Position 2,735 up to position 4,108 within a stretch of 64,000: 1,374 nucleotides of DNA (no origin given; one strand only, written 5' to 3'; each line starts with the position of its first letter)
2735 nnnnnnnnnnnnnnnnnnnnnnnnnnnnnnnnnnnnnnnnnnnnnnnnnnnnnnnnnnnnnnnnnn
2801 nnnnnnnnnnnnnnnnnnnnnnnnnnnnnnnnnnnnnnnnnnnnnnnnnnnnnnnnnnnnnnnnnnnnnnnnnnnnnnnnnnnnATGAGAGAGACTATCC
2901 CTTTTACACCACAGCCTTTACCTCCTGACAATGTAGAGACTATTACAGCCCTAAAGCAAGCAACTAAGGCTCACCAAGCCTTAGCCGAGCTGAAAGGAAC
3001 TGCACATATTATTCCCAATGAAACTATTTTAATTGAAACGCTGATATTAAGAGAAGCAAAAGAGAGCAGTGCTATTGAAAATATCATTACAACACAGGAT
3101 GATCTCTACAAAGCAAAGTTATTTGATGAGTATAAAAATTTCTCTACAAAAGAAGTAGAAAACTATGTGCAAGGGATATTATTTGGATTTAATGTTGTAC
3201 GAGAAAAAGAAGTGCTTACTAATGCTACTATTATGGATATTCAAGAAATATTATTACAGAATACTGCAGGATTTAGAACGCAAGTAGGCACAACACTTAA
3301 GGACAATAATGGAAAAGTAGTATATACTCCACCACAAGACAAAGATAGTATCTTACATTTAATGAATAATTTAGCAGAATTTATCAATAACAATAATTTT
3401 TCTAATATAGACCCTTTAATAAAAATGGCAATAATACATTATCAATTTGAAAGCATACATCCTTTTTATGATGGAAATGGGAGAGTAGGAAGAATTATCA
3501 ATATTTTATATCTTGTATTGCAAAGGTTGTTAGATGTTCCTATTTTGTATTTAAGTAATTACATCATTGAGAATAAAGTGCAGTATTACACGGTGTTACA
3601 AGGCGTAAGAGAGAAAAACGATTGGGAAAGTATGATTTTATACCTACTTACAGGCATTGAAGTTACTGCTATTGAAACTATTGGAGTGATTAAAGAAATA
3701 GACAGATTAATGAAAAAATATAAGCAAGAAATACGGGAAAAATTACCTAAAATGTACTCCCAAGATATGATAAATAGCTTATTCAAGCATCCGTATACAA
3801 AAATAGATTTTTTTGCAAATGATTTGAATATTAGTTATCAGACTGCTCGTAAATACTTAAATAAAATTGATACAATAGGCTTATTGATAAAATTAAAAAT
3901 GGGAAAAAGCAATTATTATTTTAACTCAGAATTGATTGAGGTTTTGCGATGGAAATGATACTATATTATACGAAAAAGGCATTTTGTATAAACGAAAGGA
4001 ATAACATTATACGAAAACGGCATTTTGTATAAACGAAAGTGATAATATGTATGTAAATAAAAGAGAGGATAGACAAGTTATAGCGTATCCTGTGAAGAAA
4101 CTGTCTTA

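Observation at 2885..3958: Catalytically intact, auto-inhibited Fic gene overlapping the res stop codon by 4 nt, inside a Type III R-M operon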

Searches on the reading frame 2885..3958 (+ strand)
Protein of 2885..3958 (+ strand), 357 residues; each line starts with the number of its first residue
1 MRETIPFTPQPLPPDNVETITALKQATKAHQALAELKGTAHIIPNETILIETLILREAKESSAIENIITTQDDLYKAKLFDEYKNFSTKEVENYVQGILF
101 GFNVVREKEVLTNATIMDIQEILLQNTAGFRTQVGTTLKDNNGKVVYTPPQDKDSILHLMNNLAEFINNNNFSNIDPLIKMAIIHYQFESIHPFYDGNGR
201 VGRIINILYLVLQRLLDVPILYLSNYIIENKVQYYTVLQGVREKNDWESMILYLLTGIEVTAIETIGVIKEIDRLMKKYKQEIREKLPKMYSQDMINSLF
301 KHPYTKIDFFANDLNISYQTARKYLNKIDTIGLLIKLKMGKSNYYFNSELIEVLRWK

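Call 3: search_protein_families(library=pfam, proteins=[window:2885-3958:+])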
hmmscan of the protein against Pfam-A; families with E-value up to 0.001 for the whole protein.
window:2885-3958:+ (357 aa): 4 families
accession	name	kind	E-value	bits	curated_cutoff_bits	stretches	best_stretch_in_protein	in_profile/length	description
PF13784.11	Fic_N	-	2.1e-24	85.8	26.7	1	23-102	1-81/82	Fic/DOC family N-terminal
PF21248.3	SoFic-like_C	-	6.6e-21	74.7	27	1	275-350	1-76/76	Protein adenylyltransferase SoFic-like, C-terminal domain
PF02661.23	Fic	-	1.5e-19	71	24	1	111-210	2-93/93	Fic/DOC family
PF08220.18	HTH_DeoR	-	0.00072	19.7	21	0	293-337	3-47/57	DeoR-like helix-turn-helix domain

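Call 4: search_protein_families(library=ncbifam, proteins=[window:2885-3958:+])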
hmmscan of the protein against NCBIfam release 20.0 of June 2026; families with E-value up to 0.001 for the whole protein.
window:2885-3958:+ (357 aa): 2 families
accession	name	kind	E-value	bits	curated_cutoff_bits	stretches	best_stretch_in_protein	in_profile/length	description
NF046030.1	ProtAdlyltaseSoFic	equivalog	5.5e-100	334.8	550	1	11-355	12-356/361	protein adenylyltransferase Fic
TIGR02613.1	mob_myst_B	hypoth_equivalog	1.5e-06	28.2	124.4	1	84-211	21-142/186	mobile mystery protein B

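Call 6: find_homologous_proteins(query=window:2885-3955:+, max_evalue=1e-20)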
Query window:2885-3955:+ (357 aa): 8000 proteins with E <= 1e-20 among 8000 candidates; the best 120 are listed.
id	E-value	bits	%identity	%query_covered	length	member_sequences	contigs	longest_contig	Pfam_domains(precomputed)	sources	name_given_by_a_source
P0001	4.8e-216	734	94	100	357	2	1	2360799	PF21248.4,PF13784.12,PF02661.24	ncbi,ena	-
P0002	1.9e-160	552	69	99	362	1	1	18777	PF21248.4,PF13784.12,PF02661.24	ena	-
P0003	2.6e-155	535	70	99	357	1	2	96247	PF21248.4,PF13784.12,PF02661.24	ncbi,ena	-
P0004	6.3e-154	530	68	98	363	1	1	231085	PF21248.4,PF13784.12,PF02661.24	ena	-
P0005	1.8e-147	509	67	99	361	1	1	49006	PF21248.4,PF13784.12,PF02661.24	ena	-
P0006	1.7e-137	476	64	97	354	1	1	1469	PF21248.4,PF13784.12,PF02661.24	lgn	-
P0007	8.7e-135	467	63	97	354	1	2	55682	PF21248.4,PF13784.12,PF02661.24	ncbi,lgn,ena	-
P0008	9.3e-135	467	64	97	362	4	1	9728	PF21248.4,PF13784.12,PF02661.24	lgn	-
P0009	2.3e-134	466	63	98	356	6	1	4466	PF21248.4,PF13784.12,PF02661.24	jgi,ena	-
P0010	3.3e-134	465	63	96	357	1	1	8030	PF21248.4,PF13784.12,PF02661.24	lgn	-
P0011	5.2e-134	465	62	97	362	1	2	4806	PF21248.4,PF13784.12,PF02661.24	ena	-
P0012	6.1e-134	464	63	97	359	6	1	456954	PF21248.4,PF13784.12,PF02661.24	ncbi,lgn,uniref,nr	ncbi:Fic family protein [Flavobacterium soli]|uniref:Fic family protein n=1 Tax=Flavobacterium soli 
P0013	6.3e-134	464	64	96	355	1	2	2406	PF21248.4,PF13784.12,PF02661.24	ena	-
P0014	1.2e-133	463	63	97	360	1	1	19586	PF21248.4,PF13784.12,PF02661.24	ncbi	-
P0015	1.6e-133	463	64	96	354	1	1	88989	PF21248.4,PF13784.12,PF02661.24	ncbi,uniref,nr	ncbi:Fic family protein [Flavivirga aquimarina]|uniref:Fic family protein n=1 Tax=Flavivirga aquimar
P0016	2.5e-133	462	62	97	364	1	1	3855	PF21248.4,PF13784.12,PF02661.24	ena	-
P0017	2.7e-133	462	64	96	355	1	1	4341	PF21248.4,PF13784.12,PF02661.24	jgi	-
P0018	3.0e-133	462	64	97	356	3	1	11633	PF21248.4,PF13784.12,PF02661.24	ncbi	-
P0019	3.4e-133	462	62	97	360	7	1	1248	PF21248.4,PF13784.12,PF02661.24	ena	-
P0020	4.6e-133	461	62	99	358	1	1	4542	PF21248.4,PF13784.12,PF02661.24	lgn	-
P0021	5.5e-133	461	63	95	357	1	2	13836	PF21248.4,PF13784.12,PF02661.24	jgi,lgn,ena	-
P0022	5.8e-133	461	62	97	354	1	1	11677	PF21248.4,PF13784.12,PF02661.24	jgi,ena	-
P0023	7.2e-133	461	62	97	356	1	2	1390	PF21248.4,PF13784.12,PF02661.24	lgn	-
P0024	8.2e-133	461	63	97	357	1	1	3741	PF21248.4,PF13784.12,PF02661.24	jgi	jgi:Fic family protein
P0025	9.6e-133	460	62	97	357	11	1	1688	PF21248.4,PF13784.12,PF02661.24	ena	-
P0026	1.2e-132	460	63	95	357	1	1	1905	PF21248.4,PF13784.12,PF02661.24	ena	-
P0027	1.2e-132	460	63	95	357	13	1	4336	PF21248.4,PF13784.12,PF02661.24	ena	-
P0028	1.3e-132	460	64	96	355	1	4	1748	PF21248.4,PF13784.12,PF02661.24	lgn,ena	-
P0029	1.4e-132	460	63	97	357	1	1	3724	PF21248.4,PF13784.12,PF02661.24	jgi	jgi:Fic family protein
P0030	1.7e-132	460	63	96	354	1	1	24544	PF21248.4,PF13784.12,PF02661.24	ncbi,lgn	-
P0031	2.1e-132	459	62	97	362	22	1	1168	PF21248.4,PF13784.12,PF02661.24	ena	-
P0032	2.4e-132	459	62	97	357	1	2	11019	PF21248.4,PF13784.12,PF02661.24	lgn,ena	-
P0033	2.5e-132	459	62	97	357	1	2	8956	PF21248.4,PF13784.12,PF02661.24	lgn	-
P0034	2.7e-132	459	62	97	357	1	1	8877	PF21248.4,PF13784.12,PF02661.24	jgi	jgi:Fic family protein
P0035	2.9e-132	459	63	97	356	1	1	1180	PF21248.4,PF13784.12,PF02661.24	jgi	jgi:Fic family protein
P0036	3.2e-132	459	62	97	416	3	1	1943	PF21248.4,PF13784.12,PF02661.24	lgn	-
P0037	3.3e-132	459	61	99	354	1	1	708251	PF21248.4,PF13784.12,PF02661.24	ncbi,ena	-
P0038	3.6e-132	459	63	97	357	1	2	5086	PF21248.4,PF13784.12,PF02661.24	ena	-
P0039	4.1e-132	458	63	97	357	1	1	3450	PF21248.4,PF13784.12,PF02661.24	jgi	jgi:Fic family protein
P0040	4.4e-132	458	62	98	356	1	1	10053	PF21248.4,PF13784.12,PF02661.24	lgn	-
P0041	4.6e-132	458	63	96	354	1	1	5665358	PF21248.4,PF13784.12,PF02661.24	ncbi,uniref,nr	ncbi:Fic family protein [Flavivirga eckloniae]|uniref:Addiction module protein n=1 Tax=Flavivirga ec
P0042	5.4e-132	458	61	98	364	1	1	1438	PF21248.4,PF13784.12,PF02661.24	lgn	-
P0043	5.4e-132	458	63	97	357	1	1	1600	PF21248.4,PF13784.12,PF02661.24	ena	-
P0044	7.3e-132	458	63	96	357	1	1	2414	PF21248.4,PF13784.12,PF02661.24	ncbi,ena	-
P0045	8.7e-132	457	62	96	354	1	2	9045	PF21248.4,PF13784.12,PF02661.24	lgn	-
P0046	9.0e-132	457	62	95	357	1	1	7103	PF21248.4,PF13784.12,PF02661.24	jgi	jgi:Fic family protein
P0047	9.2e-132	457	62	97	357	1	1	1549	PF21248.4,PF13784.12,PF02661.24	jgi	jgi:Fic family protein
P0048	9.4e-132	457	63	96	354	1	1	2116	PF21248.4,PF13784.12,PF02661.24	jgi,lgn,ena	-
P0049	9.5e-132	457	63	96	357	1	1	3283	PF21248.4,PF13784.12,PF02661.24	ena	-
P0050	1.2e-131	457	63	97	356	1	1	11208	PF21248.4,PF13784.12,PF02661.24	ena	-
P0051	1.3e-131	457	61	98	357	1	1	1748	PF21248.4,PF13784.12,PF02661.24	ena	-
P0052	1.4e-131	457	62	95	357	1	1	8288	PF21248.4,PF13784.12,PF02661.24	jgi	jgi:Fic family protein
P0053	1.5e-131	457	62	97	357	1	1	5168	PF21248.4,PF13784.12,PF02661.24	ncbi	-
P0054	2.0e-131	456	62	97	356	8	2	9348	PF21248.4,PF13784.12,PF02661.24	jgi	jgi:Fic family protein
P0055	2.2e-131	456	63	97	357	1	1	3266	PF21248.4,PF13784.12,PF02661.24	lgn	-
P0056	2.2e-131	456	62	97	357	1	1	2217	PF21248.4,PF13784.12,PF02661.24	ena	-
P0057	2.4e-131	456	61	97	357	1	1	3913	PF21248.4,PF13784.12,PF02661.24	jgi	jgi:Fic family protein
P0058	2.6e-131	456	62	97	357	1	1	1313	PF21248.4,PF13784.12,PF02661.24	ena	-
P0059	2.9e-131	456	62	97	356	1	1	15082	PF21248.4,PF13784.12,PF02661.24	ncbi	-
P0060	3.1e-131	455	62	96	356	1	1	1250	PF21248.4,PF13784.12,PF02661.24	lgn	-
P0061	3.4e-131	455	62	98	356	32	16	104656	PF21248.4,PF13784.12,PF02661.24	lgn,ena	-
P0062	3.8e-131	455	63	97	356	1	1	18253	PF21248.4,PF13784.12,PF02661.24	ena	-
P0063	3.8e-131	455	61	98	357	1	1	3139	PF21248.4,PF13784.12,PF02661.24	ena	-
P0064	4.3e-131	455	62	98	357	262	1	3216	PF21248.4,PF13784.12,PF02661.24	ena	-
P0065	4.4e-131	455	61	97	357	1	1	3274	PF21248.4,PF13784.12,PF02661.24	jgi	jgi:Fic family protein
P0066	4.6e-131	455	62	97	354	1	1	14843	PF21248.4,PF13784.12,PF02661.24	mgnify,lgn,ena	mgnify:CR=1 FL=1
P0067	5.7e-131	455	61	98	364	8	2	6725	PF21248.4,PF13784.12,PF02661.24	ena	-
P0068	6.8e-131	454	63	96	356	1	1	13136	PF21248.4,PF13784.12,PF02661.24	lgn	-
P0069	7.0e-131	454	62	97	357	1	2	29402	PF21248.4,PF13784.12,PF02661.24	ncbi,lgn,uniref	ncbi:Fic family protein [Flavobacterium sp.]|uniref:Fic family protein n=1 Tax=Flavobacterium sp. Ta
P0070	7.0e-131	454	62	96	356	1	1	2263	PF21248.4,PF13784.12,PF02661.24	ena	-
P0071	7.6e-131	454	61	98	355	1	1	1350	PF21248.4,PF13784.12,PF02661.24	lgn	-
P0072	9.5e-131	454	62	97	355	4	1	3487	PF21248.4,PF13784.12,PF02661.24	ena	-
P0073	9.6e-131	454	62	97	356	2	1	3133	PF21248.4,PF13784.12,PF02661.24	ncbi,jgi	jgi:Fic family protein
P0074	1.1e-130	454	61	98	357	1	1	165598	PF21248.4,PF13784.12,PF02661.24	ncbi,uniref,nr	ncbi:Fic family protein [Flavobacterium restrictum]|uniref:Fic family protein n=1 Tax=Flavobacterium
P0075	1.2e-130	454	61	95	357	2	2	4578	PF21248.4,PF13784.12,PF02661.24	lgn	-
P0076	1.3e-130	453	61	98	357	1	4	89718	PF21248.4,PF13784.12,PF02661.24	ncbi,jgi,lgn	-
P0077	1.3e-130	453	62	97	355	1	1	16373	PF21248.4,PF13784.12,PF02661.24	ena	-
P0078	1.4e-130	453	62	99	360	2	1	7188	PF21248.4,PF13784.12,PF02661.24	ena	-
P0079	1.5e-130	453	60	98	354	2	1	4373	PF21248.4,PF13784.12,PF02661.24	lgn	-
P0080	1.5e-130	453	60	99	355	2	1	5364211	PF21248.4,PF13784.12,PF02661.24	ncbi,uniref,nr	ncbi:Fic family protein [Sinomicrobium kalidii]|uniref:Fic family protein n=1 Tax=Sinomicrobium kali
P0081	2.0e-130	453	62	97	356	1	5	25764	PF21248.4,PF13784.12,PF02661.24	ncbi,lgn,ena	-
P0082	2.3e-130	453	61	97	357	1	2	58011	PF21248.4,PF13784.12,PF02661.24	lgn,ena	-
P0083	2.4e-130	453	61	98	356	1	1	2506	PF21248.4,PF13784.12,PF02661.24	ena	-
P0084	2.6e-130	452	62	97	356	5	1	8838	PF21248.4,PF13784.12,PF02661.24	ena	-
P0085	3.1e-130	452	61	98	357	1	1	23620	PF21248.4,PF13784.12,PF02661.24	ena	-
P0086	3.2e-130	452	61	97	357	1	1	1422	PF21248.4,PF13784.12,PF02661.24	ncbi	ncbi:Adenosine monophosphate-protein transferase SoFic [compost metagenome]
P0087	3.6e-130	452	61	98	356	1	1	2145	PF21248.4,PF13784.12,PF02661.24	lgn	-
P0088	3.7e-130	452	62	97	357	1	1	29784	PF21248.4,PF13784.12,PF02661.24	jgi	jgi:Fic family protein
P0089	4.3e-130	452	60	99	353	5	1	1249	PF21248.4,PF13784.12,PF02661.24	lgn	-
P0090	4.3e-130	452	61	97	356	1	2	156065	PF21248.4,PF13784.12,PF02661.24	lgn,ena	-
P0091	4.8e-130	452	62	97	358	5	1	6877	PF21248.4,PF13784.12,PF02661.24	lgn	-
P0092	5.5e-130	451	61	98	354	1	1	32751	PF21248.4,PF13784.12,PF02661.24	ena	-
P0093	5.9e-130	451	62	97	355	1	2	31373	PF21248.4,PF13784.12,PF02661.24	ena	-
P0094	8.9e-130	451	61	98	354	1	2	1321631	PF21248.4,PF13784.12,PF02661.24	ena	-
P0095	9.2e-130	451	62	97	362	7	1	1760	PF21248.4,PF13784.12,PF02661.24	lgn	-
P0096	9.3e-130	451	61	99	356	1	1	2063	PF21248.4,PF13784.12,PF02661.24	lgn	-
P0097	9.7e-130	451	61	98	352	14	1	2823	PF21248.4,PF13784.12,PF02661.24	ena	-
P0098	1.0e-129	450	62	95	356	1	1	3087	PF21248.4,PF13784.12,PF02661.24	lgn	-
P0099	1.1e-129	450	62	97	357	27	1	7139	PF21248.4,PF13784.12,PF02661.24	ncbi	-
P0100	1.1e-129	450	61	97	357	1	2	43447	PF21248.4,PF13784.12,PF02661.24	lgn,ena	-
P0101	1.3e-129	450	62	98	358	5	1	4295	PF21248.4,PF13784.12,PF02661.24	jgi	jgi:Fic family protein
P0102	1.3e-129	450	61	98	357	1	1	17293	PF21248.4,PF13784.12,PF02661.24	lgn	-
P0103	1.3e-129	450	62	97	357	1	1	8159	PF21248.4,PF13784.12,PF02661.24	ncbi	-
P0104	1.4e-129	450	61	97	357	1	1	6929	PF21248.4,PF13784.12,PF02661.24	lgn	-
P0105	1.5e-129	450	63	96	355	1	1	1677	PF21248.4,PF13784.12,PF02661.24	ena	-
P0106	1.7e-129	450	61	98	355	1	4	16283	PF08279.19,PF21248.4,PF13784.12,PF02661.24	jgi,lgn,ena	-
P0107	1.7e-129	450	61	98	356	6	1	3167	PF21248.4,PF13784.12,PF02661.24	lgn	-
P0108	1.7e-129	450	60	98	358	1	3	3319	PF21248.4,PF13784.12,PF02661.24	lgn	-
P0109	1.8e-129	450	61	99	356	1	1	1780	PF21248.4,PF13784.12,PF02661.24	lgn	-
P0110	1.9e-129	450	62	97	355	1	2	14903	PF21248.4,PF13784.12,PF02661.24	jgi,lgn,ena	jgi:Fic family protein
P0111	2.1e-129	449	61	97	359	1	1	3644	PF21248.4,PF13784.12,PF02661.24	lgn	-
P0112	2.3e-129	449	62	97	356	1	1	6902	PF21248.4,PF13784.12,PF02661.24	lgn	-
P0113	2.5e-129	449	61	95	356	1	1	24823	PF21248.4,PF13784.12,PF02661.24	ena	-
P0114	3.3e-129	449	60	98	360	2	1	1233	PF21248.4,PF13784.12,PF02661.24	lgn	-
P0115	3.6e-129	449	61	98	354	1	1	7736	PF21248.4,PF13784.12,PF02661.24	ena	-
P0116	4.0e-129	449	62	96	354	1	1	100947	PF21248.4,PF13784.12,PF02661.24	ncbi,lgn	-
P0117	4.2e-129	448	60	98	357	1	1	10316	PF21248.4,PF13784.12,PF02661.24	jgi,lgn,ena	-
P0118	4.3e-129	448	60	98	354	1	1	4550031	PF21248.4,PF13784.12,PF02661.24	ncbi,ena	-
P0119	5.3e-129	448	61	97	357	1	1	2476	PF21248.4,PF13784.12,PF02661.24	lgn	-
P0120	5.4e-129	448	61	98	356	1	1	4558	PF21248.4,PF13784.12,PF02661.24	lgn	-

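Call 9: find_encoding_contigs(protein=P0001, flank=10000, max_places=4)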
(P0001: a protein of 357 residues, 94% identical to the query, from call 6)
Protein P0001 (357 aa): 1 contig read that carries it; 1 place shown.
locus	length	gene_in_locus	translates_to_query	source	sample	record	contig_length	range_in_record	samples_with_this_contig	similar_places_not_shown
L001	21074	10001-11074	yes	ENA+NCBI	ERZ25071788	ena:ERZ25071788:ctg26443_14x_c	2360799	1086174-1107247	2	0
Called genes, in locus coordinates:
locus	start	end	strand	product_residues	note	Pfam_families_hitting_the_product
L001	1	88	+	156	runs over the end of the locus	PF01029:NusB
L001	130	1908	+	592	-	-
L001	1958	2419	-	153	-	PF06114:Peptidase_M78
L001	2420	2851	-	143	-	-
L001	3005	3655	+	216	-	PF27340:TP_0126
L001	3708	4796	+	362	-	-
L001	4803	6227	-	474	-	PF00089:Trypsin, PF13365:Trypsin_2, PF00595:PDZ (faint), PF13180:PDZ_2 (weak), PF17820:PDZ_6 (weak)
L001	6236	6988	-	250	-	PF00557:Peptidase_M24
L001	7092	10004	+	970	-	PF04851:ResIII, PF00270:DEAD, PF19778:RE_endonuc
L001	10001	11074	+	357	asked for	PF13784:Fic_N, PF02661:Fic, PF21248:SoFic-like_C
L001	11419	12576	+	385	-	PF13310:Virulence_RhuM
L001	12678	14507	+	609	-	PF01555:N6_N4_Mtase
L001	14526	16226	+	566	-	PF03235:GmrSD_N, PF07510:GmrSD_C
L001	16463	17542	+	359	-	PF13384:HTH_23 (weak), PF13518:HTH_28 (weak), PF13565:HTH_32 (faint)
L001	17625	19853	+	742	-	-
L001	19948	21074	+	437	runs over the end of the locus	PF00815:Histidinol_dh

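Call 10: find_encoding_contigs(protein=P0003, flank=10000, max_places=4)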
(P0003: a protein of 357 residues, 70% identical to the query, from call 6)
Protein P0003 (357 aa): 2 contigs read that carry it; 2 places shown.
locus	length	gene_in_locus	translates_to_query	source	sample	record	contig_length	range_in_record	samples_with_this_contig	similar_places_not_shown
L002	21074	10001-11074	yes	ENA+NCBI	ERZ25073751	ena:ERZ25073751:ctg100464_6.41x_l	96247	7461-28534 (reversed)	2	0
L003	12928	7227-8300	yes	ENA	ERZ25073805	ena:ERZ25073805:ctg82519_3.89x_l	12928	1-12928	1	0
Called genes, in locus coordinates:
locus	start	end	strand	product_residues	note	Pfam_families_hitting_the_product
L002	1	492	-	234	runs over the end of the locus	-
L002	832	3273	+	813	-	PF00696:AA_kinase, PF01842:ACT (faint), PF22468:ACT_9, PF13840:ACT_7 (weak), PF22468:ACT_9, PF03447:NAD_binding_3, PF00742:Homoserine_dh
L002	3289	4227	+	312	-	PF00288:GHMP_kinases_N, PF08544:GHMP_kinases_C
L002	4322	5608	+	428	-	PF14821:Thr_synth_N, PF00291:PALP, PF24857:THR4_C (weak)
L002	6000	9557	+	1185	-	PF13306:LRR_5, PF13855:LRR_8 (faint), PF13306:LRR_5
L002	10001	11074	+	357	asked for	PF13784:Fic_N, PF02661:Fic, PF21248:SoFic-like_C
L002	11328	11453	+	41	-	-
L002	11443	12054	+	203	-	-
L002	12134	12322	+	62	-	-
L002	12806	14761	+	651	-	PF02384:N6_Mtase, PF01170:UPF0020 (weak), PF20473:MmeI_Mtase (weak), PF07669:Eco57I, PF01420:Methylase_S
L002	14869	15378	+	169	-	PF01797:Y1_Tnp (faint)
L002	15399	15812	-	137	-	PF02556:SecB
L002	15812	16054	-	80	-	-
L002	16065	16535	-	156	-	-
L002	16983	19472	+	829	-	PF04313:HSDR_N (faint), PF13588:HSDR_N_2, PF04851:ResIII, PF00270:DEAD, PF18766:SWI2_SNF2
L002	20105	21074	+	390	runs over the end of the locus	PF01619:Pro_dh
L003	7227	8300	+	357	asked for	PF13784:Fic_N, PF02661:Fic, PF21248:SoFic-like_C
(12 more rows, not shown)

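Call 11: find_encoding_contigs(protein=P0004, flank=10000, max_places=4)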
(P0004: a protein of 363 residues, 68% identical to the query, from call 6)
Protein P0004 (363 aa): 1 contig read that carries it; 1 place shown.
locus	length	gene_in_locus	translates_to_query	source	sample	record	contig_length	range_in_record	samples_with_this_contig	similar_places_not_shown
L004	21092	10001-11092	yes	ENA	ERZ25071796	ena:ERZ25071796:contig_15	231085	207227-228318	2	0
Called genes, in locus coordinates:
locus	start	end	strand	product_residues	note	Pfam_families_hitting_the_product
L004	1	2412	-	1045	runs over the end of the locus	PF13620:CarboxypepD_reg, PF13715:CarbopepD_reg_2, PF07715:Plug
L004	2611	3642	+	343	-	PF02628:COX15-CtaA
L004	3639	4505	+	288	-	PF03755:YicC-like_N, PF08340:YicC-like_C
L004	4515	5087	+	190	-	PF00625:Guanylate_kin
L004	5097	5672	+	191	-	PF01467:CTP_transf_like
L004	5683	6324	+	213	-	PF01135:PCMT, PF01596:Methyltransf_3, PF13578:Methyltransf_24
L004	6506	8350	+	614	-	PF01555:N6_N4_Mtase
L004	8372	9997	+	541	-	PF02463:SMC_N (weak), PF13304:AAA_21, PF13175:AAA_15 (weak)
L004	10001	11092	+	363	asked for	PF13784:Fic_N, PF02661:Fic, PF21248:SoFic-like_C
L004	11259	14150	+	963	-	PF04851:ResIII, PF00270:DEAD, PF19778:RE_endonuc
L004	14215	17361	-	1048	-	PF02837:Glyco_hydro_2_N, PF00703:Glyco_hydro_2, PF02836:Glyco_hydro_2_C, PF16353:LacZ_4, PF02929:Bgal_small_N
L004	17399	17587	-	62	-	PF02569:Pantoate_ligase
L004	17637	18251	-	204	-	PF02569:Pantoate_ligase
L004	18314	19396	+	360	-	PF02463:SMC_N, PF13175:AAA_15, PF13476:AAA_23 (weak), PF13555:AAA_29 (weak), PF13304:AAA_21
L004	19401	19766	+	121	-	PF05258:DciA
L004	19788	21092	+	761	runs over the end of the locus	PF01433:Peptidase_M1 (weak), PF11940:DUF3458 (weak), PF13646:HEAT_2 (weak)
